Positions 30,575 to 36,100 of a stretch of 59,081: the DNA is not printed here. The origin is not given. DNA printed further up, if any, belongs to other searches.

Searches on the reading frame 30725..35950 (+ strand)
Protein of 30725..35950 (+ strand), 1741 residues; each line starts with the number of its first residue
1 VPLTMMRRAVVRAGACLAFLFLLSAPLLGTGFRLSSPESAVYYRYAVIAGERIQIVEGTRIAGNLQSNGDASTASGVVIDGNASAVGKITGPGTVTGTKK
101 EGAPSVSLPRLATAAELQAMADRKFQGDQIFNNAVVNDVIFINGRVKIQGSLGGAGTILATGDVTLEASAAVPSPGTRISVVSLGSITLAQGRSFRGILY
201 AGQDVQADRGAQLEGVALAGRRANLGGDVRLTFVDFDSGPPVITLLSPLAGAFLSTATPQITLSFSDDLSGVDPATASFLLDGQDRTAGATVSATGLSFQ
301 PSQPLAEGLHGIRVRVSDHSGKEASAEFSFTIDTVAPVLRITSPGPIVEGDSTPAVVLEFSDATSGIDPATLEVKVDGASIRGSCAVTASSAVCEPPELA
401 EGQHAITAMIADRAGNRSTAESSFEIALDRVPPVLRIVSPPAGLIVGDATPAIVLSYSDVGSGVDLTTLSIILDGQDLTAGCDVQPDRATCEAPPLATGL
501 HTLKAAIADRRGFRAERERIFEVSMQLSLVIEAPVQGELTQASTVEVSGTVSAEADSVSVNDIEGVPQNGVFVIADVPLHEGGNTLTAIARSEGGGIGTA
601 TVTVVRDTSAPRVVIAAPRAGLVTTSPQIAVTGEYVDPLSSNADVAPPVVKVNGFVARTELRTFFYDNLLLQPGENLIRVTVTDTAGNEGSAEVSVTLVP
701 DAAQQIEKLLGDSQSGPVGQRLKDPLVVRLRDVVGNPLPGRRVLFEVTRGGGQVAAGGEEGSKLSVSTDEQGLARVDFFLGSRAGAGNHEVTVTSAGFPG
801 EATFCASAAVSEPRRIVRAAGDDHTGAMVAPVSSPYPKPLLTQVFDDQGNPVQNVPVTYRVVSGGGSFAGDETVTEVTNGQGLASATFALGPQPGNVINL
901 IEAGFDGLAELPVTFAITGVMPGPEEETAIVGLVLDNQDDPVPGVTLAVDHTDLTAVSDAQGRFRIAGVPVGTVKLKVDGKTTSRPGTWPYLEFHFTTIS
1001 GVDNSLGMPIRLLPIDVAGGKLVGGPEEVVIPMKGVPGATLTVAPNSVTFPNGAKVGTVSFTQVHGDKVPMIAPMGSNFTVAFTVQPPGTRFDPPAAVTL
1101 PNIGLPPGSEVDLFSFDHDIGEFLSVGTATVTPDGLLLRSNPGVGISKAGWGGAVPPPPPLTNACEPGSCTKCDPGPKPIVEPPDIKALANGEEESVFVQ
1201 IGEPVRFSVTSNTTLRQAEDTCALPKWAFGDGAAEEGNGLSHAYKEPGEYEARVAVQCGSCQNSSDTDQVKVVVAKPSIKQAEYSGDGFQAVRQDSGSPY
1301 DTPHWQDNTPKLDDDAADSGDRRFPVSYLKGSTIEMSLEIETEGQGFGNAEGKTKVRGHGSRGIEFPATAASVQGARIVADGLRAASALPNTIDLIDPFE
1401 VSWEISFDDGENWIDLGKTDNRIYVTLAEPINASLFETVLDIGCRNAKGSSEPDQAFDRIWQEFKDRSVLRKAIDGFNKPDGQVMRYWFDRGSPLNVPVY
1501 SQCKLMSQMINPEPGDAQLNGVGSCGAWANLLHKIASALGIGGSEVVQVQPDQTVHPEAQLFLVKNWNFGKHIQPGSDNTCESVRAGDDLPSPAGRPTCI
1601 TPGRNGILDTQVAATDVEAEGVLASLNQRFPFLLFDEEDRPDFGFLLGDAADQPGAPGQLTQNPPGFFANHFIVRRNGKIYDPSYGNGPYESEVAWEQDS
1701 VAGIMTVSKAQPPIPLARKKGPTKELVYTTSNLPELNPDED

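Call 5: search_protein_families(library=pfam, proteins=[window:30725-35950:+], max_evalue=0.01)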
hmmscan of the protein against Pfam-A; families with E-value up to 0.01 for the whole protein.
window:30725-35950:+ (1741 aa): 13 families
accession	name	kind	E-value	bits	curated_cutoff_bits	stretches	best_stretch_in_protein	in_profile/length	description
PF09136.16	Glucodextran_B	-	6.5e-19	68.1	27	2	529-607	3-82/83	Glucodextranase, domain B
PF19077.6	Big_13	-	3.2e-17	63.3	27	2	272-334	36-102/102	Bacterial Ig-like domain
PF18911.6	PKD_4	-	1.1e-10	41.9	27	1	1202-1272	17-85/85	PKD domain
PF13620.12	CarboxypepD_reg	-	1.3e-08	35.5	32.3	1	930-979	2-55/82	Carboxypeptidase regulatory-like domain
PF00801.26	PKD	-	8.9e-08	32.5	23.5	1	1196-1272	8-78/80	PKD domain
PF02369.22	Big_1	-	1.2e-06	29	34.9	1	843-888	24-66/93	Bacterial Ig-like domain (group 1)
PF13715.12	CarbopepD_reg_2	-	1.3e-06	28.8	32.2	1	931-978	2-50/88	CarboxypepD_reg-like domain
PF02494.22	HYR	-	3.6e-06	27.7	21.7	0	398-426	53-79/81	HYR domain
PF01833.30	TIG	-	5e-05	23.7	20.9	0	366-425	27-83/84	IPT/TIG domain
PF13750.12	Big_3_3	-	0.00015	21.9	27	0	398-438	11-51/157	Bacterial Ig-like domain (group 3)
PF04234.18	CopC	-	0.00018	22.9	23.3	0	247-332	8-92/92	CopC domain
PF13205.12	Big_5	-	0.00025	22.2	23.6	1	237-331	1-104/105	Bacterial Ig-like domain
PF22352.2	K319L-like_PKD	-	0.008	16.6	27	0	671-697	57-83/84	K319L-like, PKD domain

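Call 14: search_protein_families(library=ncbifam, proteins=[window:30725-35950:+], max_evalue=1)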
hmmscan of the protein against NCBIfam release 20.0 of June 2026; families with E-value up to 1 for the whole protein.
window:30725-35950:+ (1741 aa): 7 families
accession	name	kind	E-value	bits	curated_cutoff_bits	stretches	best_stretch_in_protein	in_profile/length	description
NF033510.3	Ca_tandemer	repeat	1.3e-05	25.4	50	1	330-418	4-96/96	Ca2+-stabilized repeat-containing adhesin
NF047446.1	barrel_OmpL47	domain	3.1e-05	24.4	40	0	400-422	41-63/68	OmpL47-type beta-barrel domain-containing protein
NF033707.1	T9SS_sortase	equivalog_domain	0.00011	19.9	420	1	397-429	959-991/1095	type IX secretion system sortase PorU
NF047441.1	Lepto_OmpL47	equivalog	0.0019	17.9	250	1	308-437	205-331/336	multi-beta-barrel domain surface protein OmpL47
TIGR04056.1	OMP_RagA_SusC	subfamily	0.013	13.9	368.25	1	930-973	3-45/981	SusC/RagA family TonB-linked outer membrane protein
NF040520.1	Ig_like_BLP2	equivalog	0.015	13.5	750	0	398-425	579-606/730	Ig-like repeat protein Blp2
NF012211.1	tand_rpt_95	domain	0.022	14.7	90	0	287-336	39-88/98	tandem-95 repeat protein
